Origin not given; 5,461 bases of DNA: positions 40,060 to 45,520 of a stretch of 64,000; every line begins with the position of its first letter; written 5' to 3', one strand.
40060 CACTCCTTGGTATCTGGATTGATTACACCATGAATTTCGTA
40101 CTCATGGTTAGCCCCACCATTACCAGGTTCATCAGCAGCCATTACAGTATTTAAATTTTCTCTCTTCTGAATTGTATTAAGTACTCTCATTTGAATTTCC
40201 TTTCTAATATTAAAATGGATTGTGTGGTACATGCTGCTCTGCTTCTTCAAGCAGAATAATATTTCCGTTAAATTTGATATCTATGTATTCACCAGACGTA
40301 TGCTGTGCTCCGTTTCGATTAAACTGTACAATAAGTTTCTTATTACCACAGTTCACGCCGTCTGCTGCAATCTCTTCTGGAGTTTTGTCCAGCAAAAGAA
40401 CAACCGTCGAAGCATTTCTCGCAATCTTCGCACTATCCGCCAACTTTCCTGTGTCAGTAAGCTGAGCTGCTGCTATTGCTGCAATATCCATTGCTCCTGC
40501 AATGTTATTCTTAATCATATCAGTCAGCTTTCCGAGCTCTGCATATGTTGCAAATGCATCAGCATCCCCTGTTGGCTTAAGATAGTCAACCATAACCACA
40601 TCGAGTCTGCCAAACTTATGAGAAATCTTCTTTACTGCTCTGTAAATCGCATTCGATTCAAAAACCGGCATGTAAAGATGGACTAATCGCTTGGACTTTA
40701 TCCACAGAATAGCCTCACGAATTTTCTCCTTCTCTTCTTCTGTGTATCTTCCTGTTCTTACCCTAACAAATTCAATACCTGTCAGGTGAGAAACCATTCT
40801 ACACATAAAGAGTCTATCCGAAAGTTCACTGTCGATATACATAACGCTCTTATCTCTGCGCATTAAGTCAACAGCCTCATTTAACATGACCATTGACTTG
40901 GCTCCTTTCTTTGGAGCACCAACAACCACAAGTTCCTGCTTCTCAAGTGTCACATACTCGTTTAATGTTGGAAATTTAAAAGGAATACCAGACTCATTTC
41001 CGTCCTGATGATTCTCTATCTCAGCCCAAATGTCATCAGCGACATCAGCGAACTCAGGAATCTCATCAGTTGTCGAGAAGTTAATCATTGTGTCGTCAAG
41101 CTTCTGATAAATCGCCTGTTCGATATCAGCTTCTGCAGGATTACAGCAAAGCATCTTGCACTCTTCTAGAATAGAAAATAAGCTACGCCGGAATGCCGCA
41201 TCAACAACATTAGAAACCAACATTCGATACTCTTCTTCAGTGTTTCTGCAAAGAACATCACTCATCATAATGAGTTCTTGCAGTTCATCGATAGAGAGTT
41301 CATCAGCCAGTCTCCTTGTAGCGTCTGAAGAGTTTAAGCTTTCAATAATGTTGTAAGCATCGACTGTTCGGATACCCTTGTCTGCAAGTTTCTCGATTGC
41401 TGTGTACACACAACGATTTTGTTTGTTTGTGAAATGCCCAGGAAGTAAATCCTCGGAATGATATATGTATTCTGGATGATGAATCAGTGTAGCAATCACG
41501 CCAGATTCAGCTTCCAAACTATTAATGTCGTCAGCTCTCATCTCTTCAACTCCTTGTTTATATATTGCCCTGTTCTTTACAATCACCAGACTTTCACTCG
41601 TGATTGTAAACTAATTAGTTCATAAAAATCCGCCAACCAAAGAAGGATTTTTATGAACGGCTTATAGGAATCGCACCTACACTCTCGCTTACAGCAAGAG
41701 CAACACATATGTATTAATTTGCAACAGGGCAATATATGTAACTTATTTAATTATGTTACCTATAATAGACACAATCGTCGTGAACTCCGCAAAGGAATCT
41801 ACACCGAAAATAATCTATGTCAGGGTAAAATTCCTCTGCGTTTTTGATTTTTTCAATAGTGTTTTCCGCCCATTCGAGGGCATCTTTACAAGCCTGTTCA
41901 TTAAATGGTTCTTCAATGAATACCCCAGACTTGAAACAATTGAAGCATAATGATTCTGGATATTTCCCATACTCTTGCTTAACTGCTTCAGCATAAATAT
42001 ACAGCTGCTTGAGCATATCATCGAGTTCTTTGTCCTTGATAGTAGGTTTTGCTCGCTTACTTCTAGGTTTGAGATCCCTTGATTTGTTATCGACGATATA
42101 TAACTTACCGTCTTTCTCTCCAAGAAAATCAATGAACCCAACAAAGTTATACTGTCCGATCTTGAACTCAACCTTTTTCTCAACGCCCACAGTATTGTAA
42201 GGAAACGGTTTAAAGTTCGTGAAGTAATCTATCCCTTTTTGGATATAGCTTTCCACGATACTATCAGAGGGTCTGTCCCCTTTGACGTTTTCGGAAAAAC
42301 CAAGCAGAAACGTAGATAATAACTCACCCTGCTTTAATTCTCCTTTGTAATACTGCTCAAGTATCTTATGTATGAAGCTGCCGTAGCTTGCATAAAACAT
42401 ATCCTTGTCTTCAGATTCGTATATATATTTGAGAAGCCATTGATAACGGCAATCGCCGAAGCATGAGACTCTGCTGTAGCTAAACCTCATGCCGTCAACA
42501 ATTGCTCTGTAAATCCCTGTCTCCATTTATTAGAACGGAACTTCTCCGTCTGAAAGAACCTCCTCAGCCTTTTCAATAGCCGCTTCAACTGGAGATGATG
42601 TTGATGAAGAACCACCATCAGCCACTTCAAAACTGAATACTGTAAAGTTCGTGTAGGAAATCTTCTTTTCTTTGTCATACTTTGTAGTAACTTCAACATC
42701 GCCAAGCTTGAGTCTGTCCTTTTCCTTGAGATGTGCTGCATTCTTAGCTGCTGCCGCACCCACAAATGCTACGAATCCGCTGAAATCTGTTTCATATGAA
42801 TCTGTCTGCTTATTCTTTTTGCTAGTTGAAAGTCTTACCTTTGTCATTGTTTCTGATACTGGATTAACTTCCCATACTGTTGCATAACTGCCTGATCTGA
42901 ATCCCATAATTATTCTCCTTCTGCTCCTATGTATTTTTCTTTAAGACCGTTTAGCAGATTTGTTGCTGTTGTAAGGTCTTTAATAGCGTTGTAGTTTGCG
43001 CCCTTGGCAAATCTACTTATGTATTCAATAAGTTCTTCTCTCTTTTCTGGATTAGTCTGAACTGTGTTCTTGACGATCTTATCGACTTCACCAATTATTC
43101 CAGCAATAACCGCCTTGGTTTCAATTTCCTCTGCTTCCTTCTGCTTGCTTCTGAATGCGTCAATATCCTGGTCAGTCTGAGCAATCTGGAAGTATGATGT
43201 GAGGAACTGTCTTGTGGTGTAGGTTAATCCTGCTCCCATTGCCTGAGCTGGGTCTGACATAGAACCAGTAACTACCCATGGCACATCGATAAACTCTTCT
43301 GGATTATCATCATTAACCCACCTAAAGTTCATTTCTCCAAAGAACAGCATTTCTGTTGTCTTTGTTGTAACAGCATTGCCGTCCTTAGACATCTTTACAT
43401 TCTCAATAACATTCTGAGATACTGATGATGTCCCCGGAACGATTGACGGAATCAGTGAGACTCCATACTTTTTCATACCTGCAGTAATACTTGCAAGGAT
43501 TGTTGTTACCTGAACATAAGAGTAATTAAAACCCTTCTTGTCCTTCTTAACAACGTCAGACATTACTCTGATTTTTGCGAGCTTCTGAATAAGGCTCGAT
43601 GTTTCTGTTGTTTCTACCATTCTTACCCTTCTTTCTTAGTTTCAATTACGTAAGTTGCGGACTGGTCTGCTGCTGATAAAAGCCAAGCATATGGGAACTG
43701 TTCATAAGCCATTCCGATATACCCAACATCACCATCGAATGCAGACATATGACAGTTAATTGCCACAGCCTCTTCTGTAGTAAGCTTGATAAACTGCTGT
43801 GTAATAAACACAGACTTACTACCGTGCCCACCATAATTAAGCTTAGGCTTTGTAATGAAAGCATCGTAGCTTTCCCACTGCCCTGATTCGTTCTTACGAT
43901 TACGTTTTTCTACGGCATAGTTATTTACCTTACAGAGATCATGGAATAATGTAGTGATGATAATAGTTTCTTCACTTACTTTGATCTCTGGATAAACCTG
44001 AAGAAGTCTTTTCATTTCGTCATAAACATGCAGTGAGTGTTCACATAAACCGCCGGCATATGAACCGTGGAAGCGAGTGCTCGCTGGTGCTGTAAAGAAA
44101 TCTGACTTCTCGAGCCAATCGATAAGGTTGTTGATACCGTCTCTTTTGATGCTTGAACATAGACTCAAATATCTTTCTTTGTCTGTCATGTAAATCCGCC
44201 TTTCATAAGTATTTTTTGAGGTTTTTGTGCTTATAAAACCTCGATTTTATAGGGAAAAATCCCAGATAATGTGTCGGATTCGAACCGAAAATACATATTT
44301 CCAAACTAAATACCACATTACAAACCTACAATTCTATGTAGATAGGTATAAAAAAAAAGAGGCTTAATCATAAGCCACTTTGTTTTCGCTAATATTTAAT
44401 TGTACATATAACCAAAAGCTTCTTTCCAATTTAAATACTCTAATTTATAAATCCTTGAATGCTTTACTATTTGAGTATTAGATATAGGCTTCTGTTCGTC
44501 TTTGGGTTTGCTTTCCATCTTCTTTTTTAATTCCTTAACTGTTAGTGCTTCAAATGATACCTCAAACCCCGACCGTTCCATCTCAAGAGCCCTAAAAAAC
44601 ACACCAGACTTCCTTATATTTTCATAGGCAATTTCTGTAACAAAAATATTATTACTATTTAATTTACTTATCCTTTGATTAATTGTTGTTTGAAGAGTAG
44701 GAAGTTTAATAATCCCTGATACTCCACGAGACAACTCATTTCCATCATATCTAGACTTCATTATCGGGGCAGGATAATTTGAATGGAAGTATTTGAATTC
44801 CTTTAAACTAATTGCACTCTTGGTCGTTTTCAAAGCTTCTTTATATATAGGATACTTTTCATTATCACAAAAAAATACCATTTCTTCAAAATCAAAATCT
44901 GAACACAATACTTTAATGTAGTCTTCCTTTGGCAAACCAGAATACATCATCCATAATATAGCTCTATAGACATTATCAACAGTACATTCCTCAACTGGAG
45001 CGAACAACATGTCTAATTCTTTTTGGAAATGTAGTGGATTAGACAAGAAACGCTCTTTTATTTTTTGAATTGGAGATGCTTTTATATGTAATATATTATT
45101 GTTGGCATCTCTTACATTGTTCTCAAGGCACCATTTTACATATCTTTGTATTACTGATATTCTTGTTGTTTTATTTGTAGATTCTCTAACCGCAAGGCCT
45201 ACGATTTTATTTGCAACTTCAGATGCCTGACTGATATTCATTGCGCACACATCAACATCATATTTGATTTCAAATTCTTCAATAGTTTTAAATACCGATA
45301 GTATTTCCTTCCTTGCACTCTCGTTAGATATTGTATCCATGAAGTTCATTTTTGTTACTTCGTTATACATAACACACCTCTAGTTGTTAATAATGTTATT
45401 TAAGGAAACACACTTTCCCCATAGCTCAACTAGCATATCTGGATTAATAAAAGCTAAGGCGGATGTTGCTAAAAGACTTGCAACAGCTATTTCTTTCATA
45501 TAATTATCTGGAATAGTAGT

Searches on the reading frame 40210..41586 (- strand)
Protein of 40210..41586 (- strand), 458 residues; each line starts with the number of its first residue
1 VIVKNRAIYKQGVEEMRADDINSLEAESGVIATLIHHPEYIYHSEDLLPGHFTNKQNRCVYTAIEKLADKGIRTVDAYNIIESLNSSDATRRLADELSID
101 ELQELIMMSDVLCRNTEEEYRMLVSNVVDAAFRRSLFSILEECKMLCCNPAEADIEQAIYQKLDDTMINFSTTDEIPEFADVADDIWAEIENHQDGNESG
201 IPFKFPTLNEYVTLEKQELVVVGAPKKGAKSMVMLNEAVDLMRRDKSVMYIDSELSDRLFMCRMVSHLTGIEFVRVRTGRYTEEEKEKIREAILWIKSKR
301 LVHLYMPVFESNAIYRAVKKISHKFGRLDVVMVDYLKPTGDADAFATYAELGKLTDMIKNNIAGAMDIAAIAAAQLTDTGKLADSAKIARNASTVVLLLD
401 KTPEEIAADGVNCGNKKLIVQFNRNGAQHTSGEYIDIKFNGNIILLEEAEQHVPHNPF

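Call 87: search_protein_families(library=pfam, proteins=[window:40210-41586:-], max_evalue=0.0001)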
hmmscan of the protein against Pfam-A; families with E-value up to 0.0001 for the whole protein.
window:40210-41586:- (458 aa): 2 families
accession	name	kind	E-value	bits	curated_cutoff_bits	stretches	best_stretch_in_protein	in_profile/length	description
PF03796.21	DnaB_C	-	1.1e-17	64.8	27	1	200-430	1-241/255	DnaB-like helicase C terminal domain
PF00772.26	DnaB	-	1.3e-10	41.6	23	1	22-96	4-78/103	DnaB-like helicase N terminal domain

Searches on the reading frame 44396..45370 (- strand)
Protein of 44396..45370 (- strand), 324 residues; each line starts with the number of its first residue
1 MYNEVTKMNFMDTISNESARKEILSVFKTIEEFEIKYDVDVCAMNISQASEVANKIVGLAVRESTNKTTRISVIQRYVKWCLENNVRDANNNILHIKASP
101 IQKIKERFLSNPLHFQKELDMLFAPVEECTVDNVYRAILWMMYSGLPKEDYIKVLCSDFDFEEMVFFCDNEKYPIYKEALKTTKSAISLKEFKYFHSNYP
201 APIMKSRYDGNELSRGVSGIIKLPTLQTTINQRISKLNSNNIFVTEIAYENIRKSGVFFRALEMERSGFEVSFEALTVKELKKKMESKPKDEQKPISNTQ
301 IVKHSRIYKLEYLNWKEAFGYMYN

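Call 87: search_protein_families(library=pfam, proteins=[window:44396-45370:-], max_evalue=0.0001)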
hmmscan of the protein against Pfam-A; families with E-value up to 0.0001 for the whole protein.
window:44396-45370:- (324 aa): 1 family
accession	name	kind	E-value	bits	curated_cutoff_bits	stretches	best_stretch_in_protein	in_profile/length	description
PF22822.1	MrpR_N_CB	-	7.1e-12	46.3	27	1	1-83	1-79/79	MrpR, N-terminal core-binding domain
